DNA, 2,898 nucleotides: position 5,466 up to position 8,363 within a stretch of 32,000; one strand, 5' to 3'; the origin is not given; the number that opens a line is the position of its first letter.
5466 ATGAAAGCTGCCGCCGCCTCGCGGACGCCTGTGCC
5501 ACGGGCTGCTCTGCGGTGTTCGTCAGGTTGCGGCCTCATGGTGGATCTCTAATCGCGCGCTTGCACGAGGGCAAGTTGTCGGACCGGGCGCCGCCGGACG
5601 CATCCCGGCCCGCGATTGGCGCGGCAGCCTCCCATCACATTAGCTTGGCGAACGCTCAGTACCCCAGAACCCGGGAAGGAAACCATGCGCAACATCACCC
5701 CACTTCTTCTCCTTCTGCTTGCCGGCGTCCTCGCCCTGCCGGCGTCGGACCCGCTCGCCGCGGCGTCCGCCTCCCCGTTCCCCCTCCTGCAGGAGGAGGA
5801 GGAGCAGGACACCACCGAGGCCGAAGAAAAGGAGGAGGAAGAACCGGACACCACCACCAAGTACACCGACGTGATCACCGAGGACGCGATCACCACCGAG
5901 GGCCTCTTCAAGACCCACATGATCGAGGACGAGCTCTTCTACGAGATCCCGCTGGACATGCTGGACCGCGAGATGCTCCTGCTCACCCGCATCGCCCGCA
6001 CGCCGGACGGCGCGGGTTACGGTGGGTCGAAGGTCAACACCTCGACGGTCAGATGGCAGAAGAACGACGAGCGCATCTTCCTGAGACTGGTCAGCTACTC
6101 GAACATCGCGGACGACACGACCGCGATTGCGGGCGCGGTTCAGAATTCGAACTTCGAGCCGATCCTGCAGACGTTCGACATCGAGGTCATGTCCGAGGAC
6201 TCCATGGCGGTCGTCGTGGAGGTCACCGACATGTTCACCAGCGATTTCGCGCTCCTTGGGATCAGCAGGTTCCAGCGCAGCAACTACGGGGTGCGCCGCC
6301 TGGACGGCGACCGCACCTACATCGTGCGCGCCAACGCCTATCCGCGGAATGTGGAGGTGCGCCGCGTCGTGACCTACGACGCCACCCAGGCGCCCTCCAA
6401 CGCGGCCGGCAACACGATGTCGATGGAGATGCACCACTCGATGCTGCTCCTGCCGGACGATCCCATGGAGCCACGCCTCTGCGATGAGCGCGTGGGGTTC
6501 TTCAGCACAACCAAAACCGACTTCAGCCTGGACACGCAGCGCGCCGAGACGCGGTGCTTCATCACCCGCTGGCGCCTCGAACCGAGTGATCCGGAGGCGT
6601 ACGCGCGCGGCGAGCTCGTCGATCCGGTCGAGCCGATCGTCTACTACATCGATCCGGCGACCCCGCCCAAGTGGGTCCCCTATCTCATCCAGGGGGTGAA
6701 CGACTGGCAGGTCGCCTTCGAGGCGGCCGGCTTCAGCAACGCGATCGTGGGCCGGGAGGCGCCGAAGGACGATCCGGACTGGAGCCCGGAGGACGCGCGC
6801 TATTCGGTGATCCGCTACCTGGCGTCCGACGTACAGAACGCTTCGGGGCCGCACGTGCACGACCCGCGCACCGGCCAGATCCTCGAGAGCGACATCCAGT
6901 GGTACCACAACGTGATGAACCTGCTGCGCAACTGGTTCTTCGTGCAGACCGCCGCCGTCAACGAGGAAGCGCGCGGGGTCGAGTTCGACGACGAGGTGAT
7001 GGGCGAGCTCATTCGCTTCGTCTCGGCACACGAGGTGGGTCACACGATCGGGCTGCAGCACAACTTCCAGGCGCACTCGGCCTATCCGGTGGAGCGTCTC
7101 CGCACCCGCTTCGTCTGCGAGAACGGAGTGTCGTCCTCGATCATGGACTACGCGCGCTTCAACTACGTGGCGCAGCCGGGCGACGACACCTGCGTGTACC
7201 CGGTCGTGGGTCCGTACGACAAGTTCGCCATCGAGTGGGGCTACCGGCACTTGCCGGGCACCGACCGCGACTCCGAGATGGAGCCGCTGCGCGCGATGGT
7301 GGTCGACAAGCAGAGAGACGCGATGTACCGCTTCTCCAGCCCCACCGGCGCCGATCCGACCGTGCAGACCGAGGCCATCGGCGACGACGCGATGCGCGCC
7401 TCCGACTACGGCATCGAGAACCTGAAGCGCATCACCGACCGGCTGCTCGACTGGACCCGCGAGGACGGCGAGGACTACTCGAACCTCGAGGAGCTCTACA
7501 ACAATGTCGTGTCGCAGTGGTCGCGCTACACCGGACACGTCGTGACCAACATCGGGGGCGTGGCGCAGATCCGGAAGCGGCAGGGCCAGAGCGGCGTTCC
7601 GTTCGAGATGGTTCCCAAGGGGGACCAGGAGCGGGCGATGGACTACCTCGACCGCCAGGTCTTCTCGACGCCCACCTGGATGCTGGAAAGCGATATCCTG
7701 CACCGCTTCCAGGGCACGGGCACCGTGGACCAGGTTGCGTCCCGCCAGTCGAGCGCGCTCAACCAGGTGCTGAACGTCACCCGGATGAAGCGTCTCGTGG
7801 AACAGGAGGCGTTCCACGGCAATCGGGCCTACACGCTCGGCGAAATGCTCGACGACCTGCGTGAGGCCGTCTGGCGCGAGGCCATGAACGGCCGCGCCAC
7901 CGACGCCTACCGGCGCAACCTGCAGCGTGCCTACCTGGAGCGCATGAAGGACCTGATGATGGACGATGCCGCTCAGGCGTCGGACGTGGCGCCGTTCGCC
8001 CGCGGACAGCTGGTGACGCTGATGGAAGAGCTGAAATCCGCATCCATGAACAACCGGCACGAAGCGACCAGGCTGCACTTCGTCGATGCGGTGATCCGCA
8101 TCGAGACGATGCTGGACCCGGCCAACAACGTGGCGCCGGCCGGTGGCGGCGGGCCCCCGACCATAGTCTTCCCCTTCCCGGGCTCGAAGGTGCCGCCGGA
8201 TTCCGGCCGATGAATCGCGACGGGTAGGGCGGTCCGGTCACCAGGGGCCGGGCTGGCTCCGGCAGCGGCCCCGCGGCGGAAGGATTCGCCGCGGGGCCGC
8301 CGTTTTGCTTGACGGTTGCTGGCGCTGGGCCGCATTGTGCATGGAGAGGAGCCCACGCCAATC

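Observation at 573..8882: Two paralogous small Cys-pair exported proteins of an unrecognised family bracket a 7.3-kb protease/permease block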

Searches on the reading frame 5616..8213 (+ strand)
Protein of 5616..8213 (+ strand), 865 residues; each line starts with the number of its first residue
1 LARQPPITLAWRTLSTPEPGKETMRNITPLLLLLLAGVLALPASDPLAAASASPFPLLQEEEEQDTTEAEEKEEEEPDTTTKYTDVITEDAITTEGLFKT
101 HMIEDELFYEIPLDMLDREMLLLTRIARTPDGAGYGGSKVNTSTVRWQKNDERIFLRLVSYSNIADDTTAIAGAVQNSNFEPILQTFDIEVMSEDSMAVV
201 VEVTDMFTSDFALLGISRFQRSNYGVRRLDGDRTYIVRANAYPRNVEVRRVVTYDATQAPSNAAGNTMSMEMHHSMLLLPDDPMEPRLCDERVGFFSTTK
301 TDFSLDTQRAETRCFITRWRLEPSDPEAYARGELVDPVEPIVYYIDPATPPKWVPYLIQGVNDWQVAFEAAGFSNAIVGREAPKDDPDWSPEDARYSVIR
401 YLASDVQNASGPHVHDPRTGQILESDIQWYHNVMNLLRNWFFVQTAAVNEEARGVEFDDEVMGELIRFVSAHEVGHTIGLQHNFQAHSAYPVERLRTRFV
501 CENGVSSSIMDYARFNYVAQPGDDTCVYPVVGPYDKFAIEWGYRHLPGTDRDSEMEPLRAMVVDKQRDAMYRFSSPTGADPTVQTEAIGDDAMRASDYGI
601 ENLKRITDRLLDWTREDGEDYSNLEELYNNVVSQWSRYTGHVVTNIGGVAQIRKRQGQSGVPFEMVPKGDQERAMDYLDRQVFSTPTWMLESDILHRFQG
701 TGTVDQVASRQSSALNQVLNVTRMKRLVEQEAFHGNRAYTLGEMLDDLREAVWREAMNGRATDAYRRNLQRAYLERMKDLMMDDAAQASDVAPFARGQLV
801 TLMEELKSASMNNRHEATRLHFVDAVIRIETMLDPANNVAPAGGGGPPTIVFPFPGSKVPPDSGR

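Call 4: search_protein_families(library=pfam, proteins=[window:5616-8213:+], max_evalue=0.01)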
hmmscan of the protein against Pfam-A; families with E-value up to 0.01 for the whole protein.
window:5616-8213:+ (865 aa): 7 families
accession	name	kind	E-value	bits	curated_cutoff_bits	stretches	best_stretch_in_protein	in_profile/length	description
PF16313.11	DUF4953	-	9.3e-109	363.9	24.2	1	456-757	3-314/316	Met-zincin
PF17148.9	DUF5117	-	7.8e-62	208.9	27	1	137-324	1-189/189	Domain of unknown function (DUF5117)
PF17162.9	DUF5118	-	3e-15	56.1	27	1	81-129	2-50/50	Domain of unknown function (DUF5118)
PF13583.11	Reprolysin_4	-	0.0008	19.6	22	1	470-514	139-177/203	Metallo-peptidase family M12B Reprolysin-like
PF13688.12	Reprolysin_5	-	0.003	18.2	27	1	468-513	143-187/196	Metallo-peptidase family M12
PF13582.12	Reprolysin_3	-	0.0036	18.3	22.4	0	443-482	83-122/123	Metallo-peptidase family M12B Reprolysin-like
PF13574.12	Reprolysin_2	-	0.0098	16.2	27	0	469-513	128-173/195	Metallo-peptidase family M12B Reprolysin-like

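Call 5: search_protein_families(library=ncbifam, proteins=[window:5616-8213:+], max_evalue=0.01)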
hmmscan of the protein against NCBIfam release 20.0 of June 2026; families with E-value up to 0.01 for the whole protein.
window:5616-8213:+ (865 aa): 1 family
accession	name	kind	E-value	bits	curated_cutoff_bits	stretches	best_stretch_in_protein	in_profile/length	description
NF041905.1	MXAN_2677_2678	equivalog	0.00039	19.5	250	1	415-488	141-206/283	myxosortase-dependent metalloprotease, MXAN_2677/MXAN_2678 family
